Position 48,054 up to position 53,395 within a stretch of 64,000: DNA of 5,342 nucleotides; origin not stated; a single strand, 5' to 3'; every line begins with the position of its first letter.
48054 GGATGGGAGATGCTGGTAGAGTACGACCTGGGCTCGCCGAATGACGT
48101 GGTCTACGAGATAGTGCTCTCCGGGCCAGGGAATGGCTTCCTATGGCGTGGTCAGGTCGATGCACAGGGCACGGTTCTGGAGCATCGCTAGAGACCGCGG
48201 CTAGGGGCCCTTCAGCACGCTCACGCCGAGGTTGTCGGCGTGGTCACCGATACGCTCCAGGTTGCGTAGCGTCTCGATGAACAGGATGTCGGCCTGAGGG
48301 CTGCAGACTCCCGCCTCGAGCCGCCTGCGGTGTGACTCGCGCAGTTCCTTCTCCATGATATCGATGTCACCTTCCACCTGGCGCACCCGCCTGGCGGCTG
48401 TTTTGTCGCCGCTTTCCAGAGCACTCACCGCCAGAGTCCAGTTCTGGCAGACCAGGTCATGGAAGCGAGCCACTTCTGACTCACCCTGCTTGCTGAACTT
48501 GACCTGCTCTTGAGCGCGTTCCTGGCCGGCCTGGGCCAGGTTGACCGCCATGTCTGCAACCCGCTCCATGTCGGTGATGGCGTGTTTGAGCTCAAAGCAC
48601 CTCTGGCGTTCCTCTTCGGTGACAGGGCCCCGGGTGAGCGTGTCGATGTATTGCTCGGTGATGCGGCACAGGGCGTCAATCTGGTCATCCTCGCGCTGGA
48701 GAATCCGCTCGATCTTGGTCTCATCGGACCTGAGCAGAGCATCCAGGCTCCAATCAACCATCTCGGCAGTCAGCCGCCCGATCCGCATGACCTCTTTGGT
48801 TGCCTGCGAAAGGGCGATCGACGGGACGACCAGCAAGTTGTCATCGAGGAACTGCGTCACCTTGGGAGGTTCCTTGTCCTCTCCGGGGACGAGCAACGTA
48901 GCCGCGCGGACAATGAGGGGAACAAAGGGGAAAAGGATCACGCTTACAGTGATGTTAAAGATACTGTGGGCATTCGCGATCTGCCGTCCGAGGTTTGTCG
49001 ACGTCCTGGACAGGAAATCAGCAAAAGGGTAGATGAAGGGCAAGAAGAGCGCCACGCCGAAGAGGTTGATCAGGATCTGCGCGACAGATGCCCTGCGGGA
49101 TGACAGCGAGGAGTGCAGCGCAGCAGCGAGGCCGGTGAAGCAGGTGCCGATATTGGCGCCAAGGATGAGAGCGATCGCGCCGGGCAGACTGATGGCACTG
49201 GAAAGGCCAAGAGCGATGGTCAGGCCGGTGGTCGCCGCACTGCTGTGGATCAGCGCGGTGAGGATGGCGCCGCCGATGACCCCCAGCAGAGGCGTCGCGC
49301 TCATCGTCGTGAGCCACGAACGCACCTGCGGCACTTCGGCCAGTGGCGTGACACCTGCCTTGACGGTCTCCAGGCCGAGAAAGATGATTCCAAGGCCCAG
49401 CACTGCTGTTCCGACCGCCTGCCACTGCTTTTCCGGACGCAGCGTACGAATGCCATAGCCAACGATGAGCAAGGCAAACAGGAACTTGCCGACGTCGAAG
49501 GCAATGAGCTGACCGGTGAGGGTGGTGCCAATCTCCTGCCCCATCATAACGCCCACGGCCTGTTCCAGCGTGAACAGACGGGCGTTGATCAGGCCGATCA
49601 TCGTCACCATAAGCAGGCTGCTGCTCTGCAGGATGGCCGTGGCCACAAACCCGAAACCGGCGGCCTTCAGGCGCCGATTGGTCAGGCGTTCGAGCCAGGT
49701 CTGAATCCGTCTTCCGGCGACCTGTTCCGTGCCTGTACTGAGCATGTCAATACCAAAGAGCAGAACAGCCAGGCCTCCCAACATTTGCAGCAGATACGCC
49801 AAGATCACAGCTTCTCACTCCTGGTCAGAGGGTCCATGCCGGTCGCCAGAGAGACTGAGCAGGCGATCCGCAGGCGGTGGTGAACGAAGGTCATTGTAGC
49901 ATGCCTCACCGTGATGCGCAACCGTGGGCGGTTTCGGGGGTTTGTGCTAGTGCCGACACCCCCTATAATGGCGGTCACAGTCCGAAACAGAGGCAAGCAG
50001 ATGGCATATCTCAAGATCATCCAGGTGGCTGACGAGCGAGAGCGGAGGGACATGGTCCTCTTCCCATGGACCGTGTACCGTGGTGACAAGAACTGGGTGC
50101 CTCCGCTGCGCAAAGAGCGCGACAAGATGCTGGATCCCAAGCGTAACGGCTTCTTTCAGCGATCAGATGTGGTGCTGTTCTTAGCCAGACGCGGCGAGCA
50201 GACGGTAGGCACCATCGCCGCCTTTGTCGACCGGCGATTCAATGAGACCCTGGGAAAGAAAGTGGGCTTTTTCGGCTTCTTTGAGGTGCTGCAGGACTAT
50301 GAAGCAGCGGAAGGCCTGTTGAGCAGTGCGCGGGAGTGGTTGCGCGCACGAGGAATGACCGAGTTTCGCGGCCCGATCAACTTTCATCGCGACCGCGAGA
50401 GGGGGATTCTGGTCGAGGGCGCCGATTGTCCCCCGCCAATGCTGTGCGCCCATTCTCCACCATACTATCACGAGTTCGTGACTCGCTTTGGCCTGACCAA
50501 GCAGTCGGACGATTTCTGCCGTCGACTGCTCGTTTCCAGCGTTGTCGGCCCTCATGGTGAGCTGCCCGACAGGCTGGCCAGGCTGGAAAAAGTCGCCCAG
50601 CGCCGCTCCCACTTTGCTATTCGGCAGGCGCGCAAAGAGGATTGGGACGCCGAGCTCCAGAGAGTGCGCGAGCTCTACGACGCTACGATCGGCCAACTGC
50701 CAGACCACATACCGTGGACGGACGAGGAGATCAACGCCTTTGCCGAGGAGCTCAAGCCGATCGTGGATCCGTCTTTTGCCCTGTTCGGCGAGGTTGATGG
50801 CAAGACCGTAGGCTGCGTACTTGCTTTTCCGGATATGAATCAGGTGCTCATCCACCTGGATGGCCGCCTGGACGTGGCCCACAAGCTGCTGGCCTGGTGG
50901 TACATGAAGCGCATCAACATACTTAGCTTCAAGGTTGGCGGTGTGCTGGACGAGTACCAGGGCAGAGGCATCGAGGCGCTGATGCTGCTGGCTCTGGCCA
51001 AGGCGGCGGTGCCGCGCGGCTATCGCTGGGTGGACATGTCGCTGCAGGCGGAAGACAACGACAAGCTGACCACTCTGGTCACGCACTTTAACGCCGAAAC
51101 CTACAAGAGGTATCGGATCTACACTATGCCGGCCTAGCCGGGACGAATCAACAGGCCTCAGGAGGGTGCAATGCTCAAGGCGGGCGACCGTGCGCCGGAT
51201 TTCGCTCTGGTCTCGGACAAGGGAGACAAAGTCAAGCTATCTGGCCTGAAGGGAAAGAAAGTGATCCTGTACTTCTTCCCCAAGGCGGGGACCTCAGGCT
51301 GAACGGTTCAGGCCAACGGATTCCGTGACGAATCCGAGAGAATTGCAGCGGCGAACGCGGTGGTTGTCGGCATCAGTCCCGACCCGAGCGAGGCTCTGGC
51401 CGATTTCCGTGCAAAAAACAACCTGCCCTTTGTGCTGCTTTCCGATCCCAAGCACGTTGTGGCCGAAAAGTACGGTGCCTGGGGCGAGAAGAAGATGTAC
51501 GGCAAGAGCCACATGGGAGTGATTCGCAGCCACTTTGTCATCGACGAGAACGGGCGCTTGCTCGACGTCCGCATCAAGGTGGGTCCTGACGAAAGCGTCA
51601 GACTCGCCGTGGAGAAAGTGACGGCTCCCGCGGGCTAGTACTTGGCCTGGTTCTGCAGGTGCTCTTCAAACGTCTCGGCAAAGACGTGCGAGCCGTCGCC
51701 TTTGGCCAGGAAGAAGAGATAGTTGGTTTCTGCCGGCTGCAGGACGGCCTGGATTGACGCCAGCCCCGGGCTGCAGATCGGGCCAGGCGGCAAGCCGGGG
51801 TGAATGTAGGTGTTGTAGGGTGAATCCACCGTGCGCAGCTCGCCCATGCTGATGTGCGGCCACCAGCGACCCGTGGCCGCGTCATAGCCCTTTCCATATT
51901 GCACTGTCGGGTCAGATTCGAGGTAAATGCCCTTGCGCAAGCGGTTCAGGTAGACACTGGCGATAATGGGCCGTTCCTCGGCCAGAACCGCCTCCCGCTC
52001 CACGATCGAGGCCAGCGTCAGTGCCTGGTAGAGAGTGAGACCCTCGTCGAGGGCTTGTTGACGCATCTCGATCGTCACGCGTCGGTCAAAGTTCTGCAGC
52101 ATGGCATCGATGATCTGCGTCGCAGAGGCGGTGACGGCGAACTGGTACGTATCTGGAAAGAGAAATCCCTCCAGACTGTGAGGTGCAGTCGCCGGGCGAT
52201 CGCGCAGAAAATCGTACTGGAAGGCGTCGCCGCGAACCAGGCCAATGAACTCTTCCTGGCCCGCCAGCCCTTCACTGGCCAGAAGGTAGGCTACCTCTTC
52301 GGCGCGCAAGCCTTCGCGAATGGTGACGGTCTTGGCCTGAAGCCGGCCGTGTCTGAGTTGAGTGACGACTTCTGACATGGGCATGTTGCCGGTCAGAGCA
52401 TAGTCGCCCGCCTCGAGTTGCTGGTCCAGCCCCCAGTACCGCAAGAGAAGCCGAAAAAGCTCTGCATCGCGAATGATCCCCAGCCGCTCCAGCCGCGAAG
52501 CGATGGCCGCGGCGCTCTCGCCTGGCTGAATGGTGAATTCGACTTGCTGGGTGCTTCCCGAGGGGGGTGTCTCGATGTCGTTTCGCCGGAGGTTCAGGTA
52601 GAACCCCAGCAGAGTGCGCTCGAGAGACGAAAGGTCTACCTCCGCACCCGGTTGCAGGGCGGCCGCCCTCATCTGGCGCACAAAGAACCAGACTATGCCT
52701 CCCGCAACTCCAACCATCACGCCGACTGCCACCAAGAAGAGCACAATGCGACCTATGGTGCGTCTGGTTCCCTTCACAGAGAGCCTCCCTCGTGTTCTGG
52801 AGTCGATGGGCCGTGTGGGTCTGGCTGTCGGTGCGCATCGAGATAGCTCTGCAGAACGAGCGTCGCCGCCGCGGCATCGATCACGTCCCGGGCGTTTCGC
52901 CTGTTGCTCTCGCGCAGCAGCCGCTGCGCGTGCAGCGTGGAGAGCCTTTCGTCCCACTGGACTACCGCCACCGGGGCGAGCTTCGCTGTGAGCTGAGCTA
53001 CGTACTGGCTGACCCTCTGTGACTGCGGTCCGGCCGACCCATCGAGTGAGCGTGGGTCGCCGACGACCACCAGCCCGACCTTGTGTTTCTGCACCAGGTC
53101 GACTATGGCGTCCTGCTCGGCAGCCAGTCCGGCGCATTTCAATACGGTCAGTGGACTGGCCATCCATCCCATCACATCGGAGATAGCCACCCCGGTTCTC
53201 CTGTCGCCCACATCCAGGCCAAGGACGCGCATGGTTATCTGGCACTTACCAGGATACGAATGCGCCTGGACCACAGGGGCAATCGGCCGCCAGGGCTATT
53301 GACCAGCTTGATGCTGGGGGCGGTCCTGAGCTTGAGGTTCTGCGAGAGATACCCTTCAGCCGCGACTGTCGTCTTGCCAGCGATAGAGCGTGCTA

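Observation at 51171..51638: In-frame TGA replaces the peroxidatic cysteine codon of a Bcp/PrxQ peroxiredoxin: probable selenoprotein with a SECIS-like hairpin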

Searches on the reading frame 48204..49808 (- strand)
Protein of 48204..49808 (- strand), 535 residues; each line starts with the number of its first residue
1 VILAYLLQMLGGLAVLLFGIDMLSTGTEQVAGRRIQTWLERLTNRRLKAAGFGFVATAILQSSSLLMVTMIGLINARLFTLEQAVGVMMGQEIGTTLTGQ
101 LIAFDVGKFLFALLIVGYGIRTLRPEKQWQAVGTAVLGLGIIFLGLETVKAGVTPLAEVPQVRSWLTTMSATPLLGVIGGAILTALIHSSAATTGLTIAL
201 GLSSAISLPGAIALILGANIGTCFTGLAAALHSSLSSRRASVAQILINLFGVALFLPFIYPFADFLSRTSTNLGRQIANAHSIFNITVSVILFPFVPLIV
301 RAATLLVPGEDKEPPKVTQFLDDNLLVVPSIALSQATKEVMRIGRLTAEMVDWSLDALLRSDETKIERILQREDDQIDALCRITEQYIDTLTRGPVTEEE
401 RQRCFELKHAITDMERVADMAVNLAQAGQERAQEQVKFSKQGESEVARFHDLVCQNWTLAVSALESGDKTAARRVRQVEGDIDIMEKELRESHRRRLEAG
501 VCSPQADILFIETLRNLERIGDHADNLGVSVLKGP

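Call 36: search_protein_families(library=pfam, proteins=[window:48204-49808:-], max_evalue=0.00001)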
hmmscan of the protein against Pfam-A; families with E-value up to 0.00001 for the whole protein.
window:48204-49808:- (535 aa): 2 families
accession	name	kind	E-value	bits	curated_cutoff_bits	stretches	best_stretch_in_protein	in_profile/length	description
PF02690.20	Na_Pi_cotrans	-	8.1e-52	175.3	29.1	2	16-150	2-136/137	Na+/Pi-cotransporter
PF01895.24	PhoU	-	1.6e-25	89.7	23.5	2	447-527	2-85/89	PhoU domain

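Call 37: search_protein_families(library=ncbifam, proteins=[window:48204-49808:-], max_evalue=0.00001)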
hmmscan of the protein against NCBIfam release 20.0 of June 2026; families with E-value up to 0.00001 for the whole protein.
window:48204-49808:- (535 aa): 5 families
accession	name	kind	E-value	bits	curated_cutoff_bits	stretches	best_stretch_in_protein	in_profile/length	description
NF037997.1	Na_Pi_symport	subfamily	1.2e-72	244.9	50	1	14-299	6-290/294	Na/Pi symporter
TIGR00704.1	NaPi_cotrn_rel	hypoth_equivalog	6.3e-65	219.8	210.1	1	4-308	2-306/308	Na/Pi-cotransporter II-related protein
TIGR01013.1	2a58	subfamily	5.1e-26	91.6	306.15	2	177-274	276-373/456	sodium-dependent inorganic phosphate transporter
TIGR02135.1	phoU_full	equivalog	2.6e-20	72.9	130.25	1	333-530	7-202/212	phosphate signaling complex protein PhoU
NF008332.0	PRK11115.1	equivalog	1.4e-08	34.5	342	0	446-529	25-111/239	phosphate signaling complex protein PhoU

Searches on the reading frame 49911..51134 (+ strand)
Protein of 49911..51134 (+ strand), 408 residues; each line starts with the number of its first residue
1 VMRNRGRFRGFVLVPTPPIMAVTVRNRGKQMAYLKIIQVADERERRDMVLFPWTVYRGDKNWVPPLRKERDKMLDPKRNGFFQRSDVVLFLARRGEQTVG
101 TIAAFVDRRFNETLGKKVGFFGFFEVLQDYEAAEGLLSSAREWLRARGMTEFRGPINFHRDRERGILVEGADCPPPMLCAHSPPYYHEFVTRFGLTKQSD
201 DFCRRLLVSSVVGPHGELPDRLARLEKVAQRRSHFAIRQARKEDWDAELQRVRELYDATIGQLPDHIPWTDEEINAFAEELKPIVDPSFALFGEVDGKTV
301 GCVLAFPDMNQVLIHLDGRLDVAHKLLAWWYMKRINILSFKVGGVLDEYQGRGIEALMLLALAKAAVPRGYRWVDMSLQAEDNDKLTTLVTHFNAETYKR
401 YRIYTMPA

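Call 36: search_protein_families(library=pfam, proteins=[window:49911-51134:+], max_evalue=0.00001)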
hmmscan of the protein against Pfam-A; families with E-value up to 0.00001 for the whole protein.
window:49911-51134:+ (408 aa): 0 families

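Call 37: search_protein_families(library=ncbifam, proteins=[window:49911-51134:+], max_evalue=0.00001)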
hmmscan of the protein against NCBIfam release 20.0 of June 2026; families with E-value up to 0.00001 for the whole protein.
window:49911-51134:+ (408 aa): 0 families

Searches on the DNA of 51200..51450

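Call 58: search_rna_families(source=window, start=51200, end=51450, threshold=evalue, max_evalue=10)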
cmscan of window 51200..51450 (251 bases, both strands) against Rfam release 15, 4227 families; matches with E-value up to 10: 0.
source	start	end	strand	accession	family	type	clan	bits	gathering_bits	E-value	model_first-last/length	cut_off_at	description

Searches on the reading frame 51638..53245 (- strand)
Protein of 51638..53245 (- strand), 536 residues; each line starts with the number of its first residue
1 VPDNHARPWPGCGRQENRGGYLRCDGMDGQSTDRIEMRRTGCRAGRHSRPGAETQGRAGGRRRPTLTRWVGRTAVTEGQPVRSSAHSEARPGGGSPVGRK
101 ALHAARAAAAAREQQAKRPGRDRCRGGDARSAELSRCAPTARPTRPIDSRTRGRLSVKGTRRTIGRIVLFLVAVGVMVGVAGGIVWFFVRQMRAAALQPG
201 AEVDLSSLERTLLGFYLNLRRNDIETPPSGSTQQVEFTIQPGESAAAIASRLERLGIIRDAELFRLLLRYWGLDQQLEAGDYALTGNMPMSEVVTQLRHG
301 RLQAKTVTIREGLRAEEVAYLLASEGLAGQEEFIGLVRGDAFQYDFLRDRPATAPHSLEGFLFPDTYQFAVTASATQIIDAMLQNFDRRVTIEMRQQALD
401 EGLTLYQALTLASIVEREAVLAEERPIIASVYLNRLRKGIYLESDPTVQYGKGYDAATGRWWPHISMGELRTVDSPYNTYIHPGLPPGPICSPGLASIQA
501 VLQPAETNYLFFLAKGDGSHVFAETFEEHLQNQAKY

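Call 36: search_protein_families(library=pfam, proteins=[window:51638-53245:-], max_evalue=0.00001)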
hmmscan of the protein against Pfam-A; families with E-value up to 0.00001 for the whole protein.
window:51638-53245:- (536 aa): 1 family
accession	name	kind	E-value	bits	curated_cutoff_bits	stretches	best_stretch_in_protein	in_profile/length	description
PF02618.21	YceG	-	3.7e-88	296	32.4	1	237-535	1-275/275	YceG-like family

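Call 37: search_protein_families(library=ncbifam, proteins=[window:51638-53245:-], max_evalue=0.00001)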
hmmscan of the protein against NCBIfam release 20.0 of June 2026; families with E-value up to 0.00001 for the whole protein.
window:51638-53245:- (536 aa): 2 families
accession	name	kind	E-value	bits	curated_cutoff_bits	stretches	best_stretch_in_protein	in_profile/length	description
TIGR00247.1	TIGR00247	hypoth_equivalog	5.2e-67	226.3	103.4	1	230-536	35-340/347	endolytic transglycosylase MltG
NF007619.0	PRK10270.1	equivalog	1.3e-39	136.2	532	1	234-531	39-325/340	cell division protein YceG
